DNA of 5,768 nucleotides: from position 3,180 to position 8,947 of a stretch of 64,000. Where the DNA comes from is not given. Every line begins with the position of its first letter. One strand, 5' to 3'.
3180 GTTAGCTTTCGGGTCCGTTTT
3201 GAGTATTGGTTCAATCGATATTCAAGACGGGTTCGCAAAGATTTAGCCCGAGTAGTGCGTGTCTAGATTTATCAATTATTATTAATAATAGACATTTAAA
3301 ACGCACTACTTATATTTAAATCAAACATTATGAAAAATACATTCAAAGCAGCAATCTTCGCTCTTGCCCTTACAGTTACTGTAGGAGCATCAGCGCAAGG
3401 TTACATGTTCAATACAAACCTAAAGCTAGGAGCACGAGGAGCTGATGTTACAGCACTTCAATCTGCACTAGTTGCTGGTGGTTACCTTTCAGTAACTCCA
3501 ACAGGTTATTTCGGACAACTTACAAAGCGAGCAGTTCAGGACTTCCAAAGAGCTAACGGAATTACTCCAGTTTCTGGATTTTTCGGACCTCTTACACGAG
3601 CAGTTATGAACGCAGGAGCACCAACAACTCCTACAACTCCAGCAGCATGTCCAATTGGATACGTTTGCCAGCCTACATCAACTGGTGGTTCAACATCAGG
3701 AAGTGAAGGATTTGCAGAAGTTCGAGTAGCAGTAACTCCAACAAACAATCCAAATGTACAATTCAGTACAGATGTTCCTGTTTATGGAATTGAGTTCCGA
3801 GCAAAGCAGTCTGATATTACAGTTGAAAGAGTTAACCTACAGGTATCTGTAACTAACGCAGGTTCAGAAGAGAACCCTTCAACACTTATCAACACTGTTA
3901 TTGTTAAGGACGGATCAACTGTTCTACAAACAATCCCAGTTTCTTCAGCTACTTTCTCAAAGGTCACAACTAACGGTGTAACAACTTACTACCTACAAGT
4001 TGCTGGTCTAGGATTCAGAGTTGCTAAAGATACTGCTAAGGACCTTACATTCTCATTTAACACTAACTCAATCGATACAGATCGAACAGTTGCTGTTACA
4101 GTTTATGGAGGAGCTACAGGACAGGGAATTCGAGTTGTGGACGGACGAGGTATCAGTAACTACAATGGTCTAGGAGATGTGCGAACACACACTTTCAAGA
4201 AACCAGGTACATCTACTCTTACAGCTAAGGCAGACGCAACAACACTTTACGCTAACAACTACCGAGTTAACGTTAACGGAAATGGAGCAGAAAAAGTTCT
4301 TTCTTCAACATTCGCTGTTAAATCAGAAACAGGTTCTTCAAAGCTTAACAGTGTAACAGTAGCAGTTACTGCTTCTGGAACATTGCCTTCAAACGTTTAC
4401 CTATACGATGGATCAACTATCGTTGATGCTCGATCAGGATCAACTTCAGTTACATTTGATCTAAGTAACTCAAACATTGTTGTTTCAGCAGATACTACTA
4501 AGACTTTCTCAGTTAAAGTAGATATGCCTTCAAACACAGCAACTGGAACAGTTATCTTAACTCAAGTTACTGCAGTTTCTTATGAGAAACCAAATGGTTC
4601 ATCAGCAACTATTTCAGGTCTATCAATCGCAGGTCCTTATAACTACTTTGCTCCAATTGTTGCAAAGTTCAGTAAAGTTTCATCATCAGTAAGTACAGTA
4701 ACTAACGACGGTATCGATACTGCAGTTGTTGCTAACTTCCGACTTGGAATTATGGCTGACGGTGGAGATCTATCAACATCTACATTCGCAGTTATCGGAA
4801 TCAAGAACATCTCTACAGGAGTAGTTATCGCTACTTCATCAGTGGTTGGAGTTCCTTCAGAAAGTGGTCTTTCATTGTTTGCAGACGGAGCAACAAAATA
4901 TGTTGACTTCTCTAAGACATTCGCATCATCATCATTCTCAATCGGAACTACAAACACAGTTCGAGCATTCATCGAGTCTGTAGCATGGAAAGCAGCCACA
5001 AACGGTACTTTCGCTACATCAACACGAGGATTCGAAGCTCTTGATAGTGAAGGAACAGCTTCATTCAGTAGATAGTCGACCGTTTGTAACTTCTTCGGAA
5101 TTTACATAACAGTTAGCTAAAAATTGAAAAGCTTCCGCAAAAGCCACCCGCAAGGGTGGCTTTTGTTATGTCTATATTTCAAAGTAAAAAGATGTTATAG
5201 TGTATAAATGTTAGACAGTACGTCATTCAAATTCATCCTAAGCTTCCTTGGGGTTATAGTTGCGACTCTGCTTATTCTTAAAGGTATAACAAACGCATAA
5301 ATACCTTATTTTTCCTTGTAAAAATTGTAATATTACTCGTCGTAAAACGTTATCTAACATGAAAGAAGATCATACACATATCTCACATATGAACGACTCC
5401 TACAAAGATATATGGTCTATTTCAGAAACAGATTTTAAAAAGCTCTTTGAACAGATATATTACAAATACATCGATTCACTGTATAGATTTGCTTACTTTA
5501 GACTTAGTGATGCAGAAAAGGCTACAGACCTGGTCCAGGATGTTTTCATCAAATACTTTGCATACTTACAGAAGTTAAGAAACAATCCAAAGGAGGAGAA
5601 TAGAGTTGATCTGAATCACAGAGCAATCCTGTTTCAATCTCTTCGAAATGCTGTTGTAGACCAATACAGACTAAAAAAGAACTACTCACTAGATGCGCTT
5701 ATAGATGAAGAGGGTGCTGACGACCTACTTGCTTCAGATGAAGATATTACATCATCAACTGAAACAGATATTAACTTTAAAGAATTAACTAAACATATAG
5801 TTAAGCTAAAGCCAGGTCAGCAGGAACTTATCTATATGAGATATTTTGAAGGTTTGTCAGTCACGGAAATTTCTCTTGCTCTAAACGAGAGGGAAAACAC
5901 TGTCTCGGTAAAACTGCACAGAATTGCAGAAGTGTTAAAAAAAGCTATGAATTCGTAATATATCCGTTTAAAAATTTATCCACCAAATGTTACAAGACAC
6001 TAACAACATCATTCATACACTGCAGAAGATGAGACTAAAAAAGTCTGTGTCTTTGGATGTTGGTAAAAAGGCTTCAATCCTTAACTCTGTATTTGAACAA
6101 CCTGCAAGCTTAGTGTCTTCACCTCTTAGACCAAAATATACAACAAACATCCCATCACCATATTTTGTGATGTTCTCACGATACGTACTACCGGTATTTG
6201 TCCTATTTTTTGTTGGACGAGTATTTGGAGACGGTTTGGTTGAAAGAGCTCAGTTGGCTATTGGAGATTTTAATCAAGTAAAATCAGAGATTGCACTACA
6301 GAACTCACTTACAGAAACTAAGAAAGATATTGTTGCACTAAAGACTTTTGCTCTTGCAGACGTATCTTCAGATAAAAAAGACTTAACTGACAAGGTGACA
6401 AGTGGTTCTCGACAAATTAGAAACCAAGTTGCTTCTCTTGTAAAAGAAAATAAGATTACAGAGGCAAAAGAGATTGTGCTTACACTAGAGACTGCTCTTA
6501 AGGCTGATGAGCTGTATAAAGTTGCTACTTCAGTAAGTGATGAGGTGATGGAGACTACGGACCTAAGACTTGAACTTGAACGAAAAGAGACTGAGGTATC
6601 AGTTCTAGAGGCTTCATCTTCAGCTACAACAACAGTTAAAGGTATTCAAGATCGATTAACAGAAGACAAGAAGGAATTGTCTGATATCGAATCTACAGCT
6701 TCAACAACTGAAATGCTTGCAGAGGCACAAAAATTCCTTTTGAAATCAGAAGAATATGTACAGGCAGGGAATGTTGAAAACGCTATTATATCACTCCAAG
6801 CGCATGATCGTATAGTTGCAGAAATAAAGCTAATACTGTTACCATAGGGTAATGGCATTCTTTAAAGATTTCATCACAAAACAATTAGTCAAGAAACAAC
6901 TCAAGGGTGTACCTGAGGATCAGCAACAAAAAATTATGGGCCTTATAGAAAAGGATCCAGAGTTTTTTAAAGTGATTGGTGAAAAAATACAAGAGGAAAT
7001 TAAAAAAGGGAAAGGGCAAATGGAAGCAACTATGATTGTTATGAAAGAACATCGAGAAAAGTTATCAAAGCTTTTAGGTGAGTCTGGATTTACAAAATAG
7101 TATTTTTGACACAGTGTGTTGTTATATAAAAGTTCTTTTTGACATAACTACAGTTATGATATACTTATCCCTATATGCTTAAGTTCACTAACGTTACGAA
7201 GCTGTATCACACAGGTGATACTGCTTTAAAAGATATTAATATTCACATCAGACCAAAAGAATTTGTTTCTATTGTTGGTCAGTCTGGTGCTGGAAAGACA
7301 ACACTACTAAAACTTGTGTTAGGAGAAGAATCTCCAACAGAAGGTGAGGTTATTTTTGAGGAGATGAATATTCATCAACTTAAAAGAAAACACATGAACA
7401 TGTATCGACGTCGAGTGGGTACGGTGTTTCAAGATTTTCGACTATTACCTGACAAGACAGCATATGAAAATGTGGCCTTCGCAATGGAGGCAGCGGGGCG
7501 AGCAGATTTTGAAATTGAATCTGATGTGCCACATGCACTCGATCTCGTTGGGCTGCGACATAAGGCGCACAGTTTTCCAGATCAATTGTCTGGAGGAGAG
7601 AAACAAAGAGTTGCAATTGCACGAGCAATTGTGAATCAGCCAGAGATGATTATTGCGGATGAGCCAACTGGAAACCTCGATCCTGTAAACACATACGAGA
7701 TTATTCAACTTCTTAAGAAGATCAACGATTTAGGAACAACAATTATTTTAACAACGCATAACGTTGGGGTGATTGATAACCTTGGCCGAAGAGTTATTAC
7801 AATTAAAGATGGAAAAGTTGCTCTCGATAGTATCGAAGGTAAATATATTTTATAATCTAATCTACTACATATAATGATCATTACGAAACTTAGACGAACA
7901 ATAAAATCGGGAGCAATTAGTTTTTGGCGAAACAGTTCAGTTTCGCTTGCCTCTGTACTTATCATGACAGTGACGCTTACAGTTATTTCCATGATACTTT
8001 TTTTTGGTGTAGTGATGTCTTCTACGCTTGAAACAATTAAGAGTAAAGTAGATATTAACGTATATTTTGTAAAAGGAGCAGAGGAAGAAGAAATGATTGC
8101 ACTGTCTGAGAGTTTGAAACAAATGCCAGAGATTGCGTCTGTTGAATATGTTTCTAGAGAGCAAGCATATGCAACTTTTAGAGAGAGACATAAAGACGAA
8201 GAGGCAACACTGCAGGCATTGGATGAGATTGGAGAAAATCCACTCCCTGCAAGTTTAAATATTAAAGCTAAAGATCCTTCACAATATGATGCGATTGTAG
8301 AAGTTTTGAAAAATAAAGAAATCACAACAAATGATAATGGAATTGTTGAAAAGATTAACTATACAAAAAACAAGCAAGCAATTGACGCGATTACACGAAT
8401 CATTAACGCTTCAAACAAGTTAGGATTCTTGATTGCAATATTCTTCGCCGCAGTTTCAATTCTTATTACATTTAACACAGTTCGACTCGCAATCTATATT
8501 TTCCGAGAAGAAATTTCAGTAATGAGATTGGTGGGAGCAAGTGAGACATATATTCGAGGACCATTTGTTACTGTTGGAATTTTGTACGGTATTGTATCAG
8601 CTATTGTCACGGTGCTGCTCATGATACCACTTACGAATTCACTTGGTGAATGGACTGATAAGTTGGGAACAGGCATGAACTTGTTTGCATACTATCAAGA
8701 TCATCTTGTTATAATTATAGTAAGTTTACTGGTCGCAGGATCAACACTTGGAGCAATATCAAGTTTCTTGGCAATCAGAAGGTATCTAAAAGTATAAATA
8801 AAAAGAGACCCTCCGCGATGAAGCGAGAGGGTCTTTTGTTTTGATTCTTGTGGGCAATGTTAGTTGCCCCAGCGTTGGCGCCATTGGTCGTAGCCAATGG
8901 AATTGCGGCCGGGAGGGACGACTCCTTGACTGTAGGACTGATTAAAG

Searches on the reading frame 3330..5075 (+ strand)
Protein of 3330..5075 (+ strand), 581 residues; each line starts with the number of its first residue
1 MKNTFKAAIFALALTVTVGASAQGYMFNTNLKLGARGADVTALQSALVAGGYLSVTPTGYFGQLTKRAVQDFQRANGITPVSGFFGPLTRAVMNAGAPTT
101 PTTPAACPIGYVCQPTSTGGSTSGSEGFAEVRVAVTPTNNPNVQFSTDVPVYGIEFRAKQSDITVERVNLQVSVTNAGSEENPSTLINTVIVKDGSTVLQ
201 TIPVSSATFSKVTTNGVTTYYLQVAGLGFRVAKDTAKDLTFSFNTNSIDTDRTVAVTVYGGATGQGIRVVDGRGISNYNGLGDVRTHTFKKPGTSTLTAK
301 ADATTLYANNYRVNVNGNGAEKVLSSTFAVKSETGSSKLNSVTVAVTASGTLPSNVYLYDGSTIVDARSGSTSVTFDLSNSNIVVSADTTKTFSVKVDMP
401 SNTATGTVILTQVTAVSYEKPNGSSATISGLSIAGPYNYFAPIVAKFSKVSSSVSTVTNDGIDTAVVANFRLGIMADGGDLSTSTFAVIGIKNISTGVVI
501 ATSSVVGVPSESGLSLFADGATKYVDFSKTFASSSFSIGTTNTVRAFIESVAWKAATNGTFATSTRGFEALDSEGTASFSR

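Call 40: search_protein_families(library=pfam, proteins=[window:3330-5075:+], max_evalue=0.001)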
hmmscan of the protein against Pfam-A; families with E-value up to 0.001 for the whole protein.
window:3330-5075:+ (581 aa): 1 family
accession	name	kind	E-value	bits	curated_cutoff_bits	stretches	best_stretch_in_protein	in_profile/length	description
PF01471.23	PG_binding_1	-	9e-15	55.1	23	1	36-93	1-57/57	Putative peptidoglycan binding domain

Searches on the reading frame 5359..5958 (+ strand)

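Call 40: search_protein_families(library=pfam, proteins=[window:5359-5958:+], max_evalue=0.001)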
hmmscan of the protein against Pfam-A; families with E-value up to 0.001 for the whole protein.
window:5359-5958:+ (199 aa): 4 families
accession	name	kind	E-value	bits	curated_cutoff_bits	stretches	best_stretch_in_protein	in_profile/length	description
PF08281.18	Sigma70_r4_2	-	6.2e-09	35.8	25.7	1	147-188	8-49/54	Sigma-70, region 4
PF07638.17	Sigma70_ECF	-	1.6e-08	35.1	21.1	1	30-198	19-184/185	ECF sigma factor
PF04545.22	Sigma70_r4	-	6.8e-06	26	24.1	1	148-195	3-50/50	Sigma-70, region 4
PF04542.20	Sigma70_r2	-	4.7e-05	23.5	24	1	35-74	3-42/71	Sigma-70 region 2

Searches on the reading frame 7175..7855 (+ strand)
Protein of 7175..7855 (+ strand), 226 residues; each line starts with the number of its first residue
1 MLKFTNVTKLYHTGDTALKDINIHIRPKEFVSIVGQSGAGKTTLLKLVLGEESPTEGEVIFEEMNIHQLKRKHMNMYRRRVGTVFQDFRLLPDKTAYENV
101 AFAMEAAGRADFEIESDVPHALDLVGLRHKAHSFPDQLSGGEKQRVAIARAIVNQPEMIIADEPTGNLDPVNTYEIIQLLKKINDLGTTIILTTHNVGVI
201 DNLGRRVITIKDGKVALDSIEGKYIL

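Call 40: search_protein_families(library=pfam, proteins=[window:7175-7855:+], max_evalue=0.001)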
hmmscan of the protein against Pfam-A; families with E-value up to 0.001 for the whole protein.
window:7175-7855:+ (226 aa): 5 families
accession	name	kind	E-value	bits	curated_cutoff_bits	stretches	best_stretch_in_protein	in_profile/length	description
PF00005.33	ABC_tran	-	6.4e-38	130.9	25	1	18-165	1-136/137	ABC transporter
PF13304.12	AAA_21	-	7.8e-09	36.4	27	1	147-201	247-304/304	AAA domain, putative AbiEii toxin, Type IV TA system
PF02463.25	SMC_N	-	2e-08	34.4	40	1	28-203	24-205/220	RecF/RecN/SMC N terminal domain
PF13175.12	AAA_15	-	0.00028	21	32.1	0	18-47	14-42/374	AAA ATPase domain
PF03193.22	RsgA_GTPase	-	0.00083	19.7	30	0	14-57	93-135/174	RsgA GTPase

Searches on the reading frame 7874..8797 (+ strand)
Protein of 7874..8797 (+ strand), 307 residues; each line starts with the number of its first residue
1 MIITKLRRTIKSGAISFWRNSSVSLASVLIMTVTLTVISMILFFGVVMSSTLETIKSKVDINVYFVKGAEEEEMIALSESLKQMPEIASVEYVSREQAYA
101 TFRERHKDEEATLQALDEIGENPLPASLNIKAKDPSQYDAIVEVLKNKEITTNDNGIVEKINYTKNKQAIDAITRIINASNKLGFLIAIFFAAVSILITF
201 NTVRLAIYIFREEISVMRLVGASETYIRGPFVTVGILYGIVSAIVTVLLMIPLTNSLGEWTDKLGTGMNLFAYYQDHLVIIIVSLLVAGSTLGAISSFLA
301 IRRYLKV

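Call 40: search_protein_families(library=pfam, proteins=[window:7874-8797:+], max_evalue=0.001)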
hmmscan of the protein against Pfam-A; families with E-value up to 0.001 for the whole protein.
window:7874-8797:+ (307 aa): 2 families
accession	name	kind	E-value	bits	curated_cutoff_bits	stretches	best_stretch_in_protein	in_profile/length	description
PF18075.7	FtsX_ECD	-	3.4e-20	72.9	23.5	1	59-148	1-90/96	FtsX extracellular domain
PF02687.27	FtsX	-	1.2e-09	38.7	25.5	1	186-306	2-117/120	FtsX-like permease C-terminal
